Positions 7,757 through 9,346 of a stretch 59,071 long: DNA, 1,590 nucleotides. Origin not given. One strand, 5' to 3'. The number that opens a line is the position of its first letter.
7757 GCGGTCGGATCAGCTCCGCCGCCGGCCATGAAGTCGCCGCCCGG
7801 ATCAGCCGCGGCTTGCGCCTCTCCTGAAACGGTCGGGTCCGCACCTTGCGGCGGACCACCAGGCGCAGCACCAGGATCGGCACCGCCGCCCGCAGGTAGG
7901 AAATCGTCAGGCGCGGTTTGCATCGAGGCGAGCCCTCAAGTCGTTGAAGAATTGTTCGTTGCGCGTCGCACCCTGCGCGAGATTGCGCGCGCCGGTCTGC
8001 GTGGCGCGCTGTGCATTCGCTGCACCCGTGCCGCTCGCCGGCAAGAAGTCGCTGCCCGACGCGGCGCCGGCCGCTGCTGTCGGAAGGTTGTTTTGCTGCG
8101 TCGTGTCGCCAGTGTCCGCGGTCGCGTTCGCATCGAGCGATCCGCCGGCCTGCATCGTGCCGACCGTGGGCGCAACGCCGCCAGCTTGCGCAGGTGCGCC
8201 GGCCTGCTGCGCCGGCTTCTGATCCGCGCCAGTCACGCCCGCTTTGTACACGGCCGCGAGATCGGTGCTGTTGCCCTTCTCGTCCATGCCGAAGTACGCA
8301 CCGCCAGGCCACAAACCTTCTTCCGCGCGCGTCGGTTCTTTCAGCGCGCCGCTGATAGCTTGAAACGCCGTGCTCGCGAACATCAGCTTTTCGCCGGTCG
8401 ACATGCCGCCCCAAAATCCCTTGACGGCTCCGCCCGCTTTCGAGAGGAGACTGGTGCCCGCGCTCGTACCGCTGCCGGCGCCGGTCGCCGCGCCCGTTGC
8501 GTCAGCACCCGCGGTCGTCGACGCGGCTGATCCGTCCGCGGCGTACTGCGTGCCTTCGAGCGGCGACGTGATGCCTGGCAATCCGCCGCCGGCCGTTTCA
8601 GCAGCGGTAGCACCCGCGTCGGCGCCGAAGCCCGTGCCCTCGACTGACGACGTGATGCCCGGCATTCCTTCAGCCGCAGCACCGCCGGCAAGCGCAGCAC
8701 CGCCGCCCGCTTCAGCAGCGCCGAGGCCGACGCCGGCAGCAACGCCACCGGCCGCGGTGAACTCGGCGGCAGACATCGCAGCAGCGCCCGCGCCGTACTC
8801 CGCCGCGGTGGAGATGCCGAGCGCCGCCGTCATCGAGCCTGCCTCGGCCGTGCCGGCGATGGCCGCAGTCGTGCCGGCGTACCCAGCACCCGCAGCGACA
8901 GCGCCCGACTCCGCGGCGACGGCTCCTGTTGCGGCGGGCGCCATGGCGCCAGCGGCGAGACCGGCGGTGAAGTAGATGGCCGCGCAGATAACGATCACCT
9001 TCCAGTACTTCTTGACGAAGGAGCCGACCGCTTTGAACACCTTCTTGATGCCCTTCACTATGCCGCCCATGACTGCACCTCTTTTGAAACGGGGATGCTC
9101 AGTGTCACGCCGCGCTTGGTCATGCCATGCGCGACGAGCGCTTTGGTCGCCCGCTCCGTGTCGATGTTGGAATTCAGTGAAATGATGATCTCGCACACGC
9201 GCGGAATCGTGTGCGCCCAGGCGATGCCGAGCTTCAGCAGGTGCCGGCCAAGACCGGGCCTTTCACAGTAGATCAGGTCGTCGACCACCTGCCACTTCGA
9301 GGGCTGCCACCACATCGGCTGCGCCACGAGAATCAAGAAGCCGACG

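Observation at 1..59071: Genome-wide excess (roughly 20-fold or more) of the 7-mer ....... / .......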

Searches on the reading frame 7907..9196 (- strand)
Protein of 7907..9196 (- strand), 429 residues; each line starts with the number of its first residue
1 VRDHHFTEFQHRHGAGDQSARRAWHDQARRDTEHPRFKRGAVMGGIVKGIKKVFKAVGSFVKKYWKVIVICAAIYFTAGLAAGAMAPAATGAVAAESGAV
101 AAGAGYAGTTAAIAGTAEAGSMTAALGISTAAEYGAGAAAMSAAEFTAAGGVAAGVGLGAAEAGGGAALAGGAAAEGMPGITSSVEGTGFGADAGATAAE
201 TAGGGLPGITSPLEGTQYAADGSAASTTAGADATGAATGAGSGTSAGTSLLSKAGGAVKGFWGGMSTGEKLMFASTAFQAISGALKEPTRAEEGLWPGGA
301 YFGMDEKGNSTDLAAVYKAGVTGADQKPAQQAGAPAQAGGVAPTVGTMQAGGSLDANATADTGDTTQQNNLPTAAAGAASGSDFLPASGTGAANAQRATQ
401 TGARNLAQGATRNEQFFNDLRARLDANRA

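Call 89: search_protein_families(library=pfam, max_evalue=0.05, proteins=[window:7907-9196:-])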
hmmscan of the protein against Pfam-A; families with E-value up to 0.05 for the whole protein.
window:7907-9196:- (429 aa): 0 families
